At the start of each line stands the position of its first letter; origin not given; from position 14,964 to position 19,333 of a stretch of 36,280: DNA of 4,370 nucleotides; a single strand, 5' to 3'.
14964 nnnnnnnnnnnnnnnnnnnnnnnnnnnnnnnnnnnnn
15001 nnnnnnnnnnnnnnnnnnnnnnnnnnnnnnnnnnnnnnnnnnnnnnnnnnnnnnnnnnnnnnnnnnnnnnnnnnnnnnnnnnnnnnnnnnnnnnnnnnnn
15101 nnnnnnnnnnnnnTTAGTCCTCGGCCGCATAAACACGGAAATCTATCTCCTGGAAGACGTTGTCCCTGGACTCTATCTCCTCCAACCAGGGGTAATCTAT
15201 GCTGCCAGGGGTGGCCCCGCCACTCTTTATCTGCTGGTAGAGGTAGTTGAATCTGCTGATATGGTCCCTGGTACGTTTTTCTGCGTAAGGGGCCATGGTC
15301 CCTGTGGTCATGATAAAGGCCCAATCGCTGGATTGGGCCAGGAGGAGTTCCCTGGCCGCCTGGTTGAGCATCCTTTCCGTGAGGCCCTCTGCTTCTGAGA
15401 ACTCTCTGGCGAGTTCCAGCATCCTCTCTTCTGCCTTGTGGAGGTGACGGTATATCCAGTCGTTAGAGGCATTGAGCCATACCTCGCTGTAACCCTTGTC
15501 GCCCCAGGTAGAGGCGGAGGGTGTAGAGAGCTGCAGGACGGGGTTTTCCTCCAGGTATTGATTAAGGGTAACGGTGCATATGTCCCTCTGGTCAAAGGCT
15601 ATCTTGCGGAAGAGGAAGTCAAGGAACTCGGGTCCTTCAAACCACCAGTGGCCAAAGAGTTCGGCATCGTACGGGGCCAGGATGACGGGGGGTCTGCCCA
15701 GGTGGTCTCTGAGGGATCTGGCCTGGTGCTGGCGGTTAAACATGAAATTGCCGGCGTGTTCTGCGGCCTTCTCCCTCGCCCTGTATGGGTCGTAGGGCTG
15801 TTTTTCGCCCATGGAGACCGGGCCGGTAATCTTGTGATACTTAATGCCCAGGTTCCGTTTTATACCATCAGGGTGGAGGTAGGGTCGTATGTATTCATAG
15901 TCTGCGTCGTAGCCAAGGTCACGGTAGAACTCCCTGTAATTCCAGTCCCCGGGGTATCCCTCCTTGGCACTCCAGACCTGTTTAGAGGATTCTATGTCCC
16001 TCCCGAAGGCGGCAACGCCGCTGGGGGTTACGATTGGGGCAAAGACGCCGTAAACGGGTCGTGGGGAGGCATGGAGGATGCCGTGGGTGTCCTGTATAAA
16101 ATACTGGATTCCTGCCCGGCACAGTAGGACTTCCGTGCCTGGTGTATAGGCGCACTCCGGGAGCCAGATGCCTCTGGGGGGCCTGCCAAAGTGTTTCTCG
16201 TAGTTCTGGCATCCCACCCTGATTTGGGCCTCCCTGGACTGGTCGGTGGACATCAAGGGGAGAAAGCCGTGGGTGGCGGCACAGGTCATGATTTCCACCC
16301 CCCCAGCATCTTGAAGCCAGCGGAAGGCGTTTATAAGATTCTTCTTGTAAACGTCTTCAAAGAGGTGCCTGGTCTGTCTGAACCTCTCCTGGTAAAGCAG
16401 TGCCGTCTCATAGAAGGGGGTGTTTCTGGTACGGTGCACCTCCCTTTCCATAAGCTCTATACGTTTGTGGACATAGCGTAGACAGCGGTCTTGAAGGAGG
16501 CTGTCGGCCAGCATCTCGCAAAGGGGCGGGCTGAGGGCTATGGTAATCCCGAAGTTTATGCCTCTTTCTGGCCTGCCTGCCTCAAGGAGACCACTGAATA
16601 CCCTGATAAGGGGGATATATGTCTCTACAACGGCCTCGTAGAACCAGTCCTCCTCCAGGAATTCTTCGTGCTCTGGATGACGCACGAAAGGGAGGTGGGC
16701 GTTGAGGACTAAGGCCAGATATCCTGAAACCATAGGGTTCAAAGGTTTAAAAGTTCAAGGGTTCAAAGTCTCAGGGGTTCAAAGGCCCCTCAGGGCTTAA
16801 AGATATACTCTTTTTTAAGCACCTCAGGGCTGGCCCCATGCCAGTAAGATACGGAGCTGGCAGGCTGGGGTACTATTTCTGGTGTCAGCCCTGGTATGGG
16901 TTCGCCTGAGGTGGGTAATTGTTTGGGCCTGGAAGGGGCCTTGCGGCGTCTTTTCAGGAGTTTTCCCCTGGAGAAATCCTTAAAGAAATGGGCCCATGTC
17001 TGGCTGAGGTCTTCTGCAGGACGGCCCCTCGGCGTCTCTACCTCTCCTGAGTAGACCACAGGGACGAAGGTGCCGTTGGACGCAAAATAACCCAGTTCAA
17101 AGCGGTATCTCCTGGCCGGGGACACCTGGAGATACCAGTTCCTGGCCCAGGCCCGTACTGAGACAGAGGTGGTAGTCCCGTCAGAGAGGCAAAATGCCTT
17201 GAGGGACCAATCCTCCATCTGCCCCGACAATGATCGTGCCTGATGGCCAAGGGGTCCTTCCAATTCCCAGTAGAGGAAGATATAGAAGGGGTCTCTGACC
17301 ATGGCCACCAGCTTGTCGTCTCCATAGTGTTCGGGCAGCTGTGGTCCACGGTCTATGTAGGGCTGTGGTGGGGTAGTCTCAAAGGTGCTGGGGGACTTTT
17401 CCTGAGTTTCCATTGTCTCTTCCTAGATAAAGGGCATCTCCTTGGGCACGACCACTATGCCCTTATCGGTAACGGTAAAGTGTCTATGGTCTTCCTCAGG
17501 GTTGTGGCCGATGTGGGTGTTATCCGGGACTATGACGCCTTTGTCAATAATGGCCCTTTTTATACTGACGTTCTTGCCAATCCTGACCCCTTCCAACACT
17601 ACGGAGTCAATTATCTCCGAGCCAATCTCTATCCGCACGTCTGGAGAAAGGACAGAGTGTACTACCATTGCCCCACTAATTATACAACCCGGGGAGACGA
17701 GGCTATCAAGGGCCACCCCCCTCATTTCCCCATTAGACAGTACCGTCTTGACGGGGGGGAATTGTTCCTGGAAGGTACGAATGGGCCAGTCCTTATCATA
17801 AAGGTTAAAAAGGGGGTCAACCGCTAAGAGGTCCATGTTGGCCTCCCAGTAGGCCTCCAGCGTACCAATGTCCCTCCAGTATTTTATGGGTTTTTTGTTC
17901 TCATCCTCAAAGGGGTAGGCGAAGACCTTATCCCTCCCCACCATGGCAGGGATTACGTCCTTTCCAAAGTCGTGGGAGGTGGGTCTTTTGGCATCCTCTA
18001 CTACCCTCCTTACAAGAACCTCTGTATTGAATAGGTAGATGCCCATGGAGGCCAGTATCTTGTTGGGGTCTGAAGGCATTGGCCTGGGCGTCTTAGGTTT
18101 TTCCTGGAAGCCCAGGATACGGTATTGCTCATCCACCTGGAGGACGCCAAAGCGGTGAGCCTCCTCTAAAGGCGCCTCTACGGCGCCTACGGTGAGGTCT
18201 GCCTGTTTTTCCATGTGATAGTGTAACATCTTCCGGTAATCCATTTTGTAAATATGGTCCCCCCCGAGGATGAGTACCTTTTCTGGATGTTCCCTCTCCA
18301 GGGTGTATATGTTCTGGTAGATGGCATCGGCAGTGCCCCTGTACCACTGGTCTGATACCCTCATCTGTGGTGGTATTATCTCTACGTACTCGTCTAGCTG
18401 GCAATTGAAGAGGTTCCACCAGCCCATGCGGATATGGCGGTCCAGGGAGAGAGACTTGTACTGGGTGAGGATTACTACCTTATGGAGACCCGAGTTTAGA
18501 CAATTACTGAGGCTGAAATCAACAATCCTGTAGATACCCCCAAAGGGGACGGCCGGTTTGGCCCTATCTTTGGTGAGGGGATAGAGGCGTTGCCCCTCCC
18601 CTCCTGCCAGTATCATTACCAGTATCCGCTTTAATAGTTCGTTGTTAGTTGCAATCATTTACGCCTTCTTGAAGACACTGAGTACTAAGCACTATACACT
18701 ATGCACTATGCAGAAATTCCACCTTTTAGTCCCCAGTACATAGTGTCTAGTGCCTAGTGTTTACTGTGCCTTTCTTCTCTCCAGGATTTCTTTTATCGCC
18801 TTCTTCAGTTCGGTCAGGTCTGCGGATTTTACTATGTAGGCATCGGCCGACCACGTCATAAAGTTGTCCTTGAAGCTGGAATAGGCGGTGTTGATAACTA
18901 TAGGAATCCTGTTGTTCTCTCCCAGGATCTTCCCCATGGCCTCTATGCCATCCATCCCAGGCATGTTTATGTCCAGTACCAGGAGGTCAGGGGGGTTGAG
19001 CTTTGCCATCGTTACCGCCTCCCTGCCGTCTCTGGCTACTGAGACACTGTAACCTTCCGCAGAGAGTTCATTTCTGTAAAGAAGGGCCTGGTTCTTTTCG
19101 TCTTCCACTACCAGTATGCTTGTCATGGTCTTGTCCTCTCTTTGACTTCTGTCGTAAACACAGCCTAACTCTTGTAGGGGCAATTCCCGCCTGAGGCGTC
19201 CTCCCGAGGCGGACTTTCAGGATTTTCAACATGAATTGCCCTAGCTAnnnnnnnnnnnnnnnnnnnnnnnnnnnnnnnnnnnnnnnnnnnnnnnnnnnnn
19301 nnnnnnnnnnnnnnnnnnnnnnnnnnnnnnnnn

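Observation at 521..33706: Nearly every intergenic spacer is a long imperfect hairpin whose arms are locus-specific heptanucleotide tandem repeats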

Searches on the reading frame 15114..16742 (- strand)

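Call 9: search_protein_families(library=ncbifam, proteins=[window:15114-16742:-])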
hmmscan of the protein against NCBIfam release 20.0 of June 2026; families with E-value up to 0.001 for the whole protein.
window:15114-16742:- (542 aa): 2 families
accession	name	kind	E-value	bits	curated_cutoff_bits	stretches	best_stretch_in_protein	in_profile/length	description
NF041133.1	branch_enz_Thcocales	equivalog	4.1e-109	365.5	1000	1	7-541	1-536/553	1,4-alpha-glucan branching protein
NF041566.1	branchenz_Thermus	equivalog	1.3e-98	331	920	1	9-538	3-526/527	1,4-alpha-glucan branching protein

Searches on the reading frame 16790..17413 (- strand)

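Call 9: search_protein_families(library=ncbifam, proteins=[window:16790-17413:-])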
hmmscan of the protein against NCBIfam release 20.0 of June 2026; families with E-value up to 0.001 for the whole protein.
window:16790-17413:- (207 aa): 0 families

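Call 54: search_protein_families(library=pfam, proteins=[window:16790-17413:-])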
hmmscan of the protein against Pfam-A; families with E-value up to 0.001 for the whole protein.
window:16790-17413:- (207 aa): 1 family
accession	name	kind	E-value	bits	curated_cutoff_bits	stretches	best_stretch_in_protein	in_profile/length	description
PF16258.11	DUF4912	-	1.4e-18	67.7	29.4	1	30-136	1-116/118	Domain of unknown function (DUF4912)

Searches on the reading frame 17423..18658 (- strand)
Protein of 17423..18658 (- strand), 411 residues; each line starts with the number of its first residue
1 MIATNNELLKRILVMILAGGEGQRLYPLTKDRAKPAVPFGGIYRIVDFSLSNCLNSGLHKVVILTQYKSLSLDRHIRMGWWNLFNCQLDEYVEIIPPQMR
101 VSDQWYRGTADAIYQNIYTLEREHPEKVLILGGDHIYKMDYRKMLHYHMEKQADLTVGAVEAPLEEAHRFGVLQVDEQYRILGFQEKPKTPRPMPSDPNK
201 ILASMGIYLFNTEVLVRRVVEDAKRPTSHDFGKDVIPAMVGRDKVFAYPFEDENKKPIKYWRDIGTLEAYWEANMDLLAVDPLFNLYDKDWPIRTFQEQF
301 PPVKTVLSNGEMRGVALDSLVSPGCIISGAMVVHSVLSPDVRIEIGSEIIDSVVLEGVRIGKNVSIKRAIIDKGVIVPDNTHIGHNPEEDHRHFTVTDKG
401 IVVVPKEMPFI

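Call 9: search_protein_families(library=ncbifam, proteins=[window:17423-18658:-])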
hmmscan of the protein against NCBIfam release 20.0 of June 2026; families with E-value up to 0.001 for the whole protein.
window:17423-18658:- (411 aa): 22 families
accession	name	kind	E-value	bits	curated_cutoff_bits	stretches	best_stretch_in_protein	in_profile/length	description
NF001947.0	PRK00725.1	subfamily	1.3e-174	581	470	1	5-408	10-418/426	glucose-1-phosphate adenylyltransferase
NF002023.0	PRK00844.1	subfamily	2.4e-163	543.8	458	1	10-408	5-406/408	glucose-1-phosphate adenylyltransferase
TIGR02091.1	glgC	equivalog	1.1e-145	485.3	424.9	1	13-384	2-363/364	glucose-1-phosphate adenylyltransferase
NF003670.0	PRK05293.1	equivalog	8.7e-123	410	470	1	10-398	3-370/382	glucose-1-phosphate adenylyltransferase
NF002772.0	PRK02862.1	equivalog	7.6e-101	337.9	537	1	10-355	2-345/429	glucose-1-phosphate adenylyltransferase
TIGR02092.1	glgD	equivalog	2.4e-49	168.3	236.6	1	21-384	12-355/370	glucose-1-phosphate adenylyltransferase subunit GlgD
NF052502.1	man1P_GTase_Rv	exception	1.1e-30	106.8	440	1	15-379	4-326/352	mannose-1-phosphate guanylyltransferase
TIGR03992.1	Arch_glmU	subfamily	5.8e-22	78.1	292.1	1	15-384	4-317/393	bifunctional sugar-1-phosphate nucleotidylyltransferase/acetyltransferase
TIGR01208.1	rmlA_long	equivalog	4.4e-18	65.3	320.25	1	15-278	3-235/353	glucose-1-phosphate thymidylyltransferase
NF041313.1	UDPGP_AglF_Halo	equivalog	2.6e-13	50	400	1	15-214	4-178/234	UTP--glucose-1-phosphate uridylyltransferase AglF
TIGR01207.1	rmlA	equivalog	4.8e-11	42.3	360.65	1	15-214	3-179/286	glucose-1-phosphate thymidylyltransferase RfbA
TIGR02623.1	G1P_cyt_trans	equivalog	2.8e-10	40.1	300.25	1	14-274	3-248/255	glucose-1-phosphate cytidylyltransferase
NF041173.1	Sug_nt_acttase_Thmprot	equivalog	3.7e-10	39.3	600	1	14-216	3-174/405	bifunctional sugar-1-phosphate nucleotidylyltransferase/acetyltransferase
NF012024.0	PRK15480.1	equivalog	5.7e-08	32.2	588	1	15-214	7-183/292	glucose-1-phosphate thymidylyltransferase RfbA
TIGR01099.1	galU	equivalog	4e-07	29.9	326.8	1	15-251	5-246/261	UTP--glucose-1-phosphate uridylyltransferase GalU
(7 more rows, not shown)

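Call 53: find_encoding_contigs(protein=window:17423-18658:-, flank=10000, max_places=10)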
Protein window:17423-18658:- (411 aa): no gene with exactly this product is on record in the collection.

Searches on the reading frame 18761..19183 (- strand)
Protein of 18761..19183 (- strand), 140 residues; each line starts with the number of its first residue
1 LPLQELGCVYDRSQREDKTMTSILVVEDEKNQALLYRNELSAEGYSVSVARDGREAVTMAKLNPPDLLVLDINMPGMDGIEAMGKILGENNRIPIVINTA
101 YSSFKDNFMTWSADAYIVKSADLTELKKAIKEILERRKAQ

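Call 9: search_protein_families(library=ncbifam, proteins=[window:18761-19183:-])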
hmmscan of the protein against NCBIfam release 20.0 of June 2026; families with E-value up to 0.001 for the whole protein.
window:18761-19183:- (140 aa): 93 families (the best 25 are shown)
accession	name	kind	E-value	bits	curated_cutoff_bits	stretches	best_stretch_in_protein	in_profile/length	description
NF045944.1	ResRegRpaBCyano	equivalog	6e-20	71.6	330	1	24-138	1-116/229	response regulator transcription factor RpaB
NF008469.0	PRK11361.1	equivalog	1.4e-19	70.2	714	1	19-136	3-122/461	acetoacetate metabolism transcriptional regulator AtoC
TIGR01387.1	cztR_silR_copR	subfamily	2.2e-18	66.7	279.2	1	23-139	1-119/218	heavy metal response regulator transcription factor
TIGR02154.1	PhoB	equivalog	1.1e-17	64.1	296.2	1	21-138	3-124/226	phosphate regulon transcriptional regulator PhoB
NF040534.1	resp_reg_YycF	equivalog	1.8e-17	63.4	340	1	22-139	2-120/231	response regulator YycF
NF007135.0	PRK09581.1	equivalog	4e-17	62.2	474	1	20-132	2-118/457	PleD family two-component system response regulator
NF053854.1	RespRegPhoBBctds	equivalog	2.1e-16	60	270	1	23-139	1-120/225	two-component system response regulator PhoB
NF040689.1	MtrAB_MtrA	equivalog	3.5e-16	59.2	300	1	23-138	1-117/219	MtrAB system response regulator MtrA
NF041733.1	resp_reg_CseB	equivalog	3.9e-16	59.1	350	1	22-138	2-119/228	two-component system response regulator CseB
NF033120.0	vanR_FM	exception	4.1e-16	59.3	460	1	21-130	4-114/231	vancomycin resistance response regulator transcription factor, VanR-F/VanR-M family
NF012023.0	PRK15479.1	equivalog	6.3e-16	58.6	337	1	23-138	3-120/224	transcriptional regulator TctD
NF051850.1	RespRegRprY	equivalog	2.9e-15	56.3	370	1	21-138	5-124/234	response regulator transcription factor RprY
NF007689.0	PRK10365.1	equivalog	3.6e-15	55.7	760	1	21-135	6-122/441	sigma-54-dependent response regulator transcription factor ZraR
NF008199.0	PRK10955.1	equivalog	4.4e-15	56.2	341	1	20-137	1-118/232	envelope stress response regulator transcription factor CpxR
NF007005.1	PRK09468.1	equivalog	4.9e-15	55.6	331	1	20-138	3-123/237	osmolarity response regulator transcription factor OmpR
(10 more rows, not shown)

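Call 52: find_encoding_contigs(protein=window:18761-19183:-, flank=10000, max_places=10)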
Protein window:18761-19183:- (140 aa): no gene with exactly this product is on record in the collection.
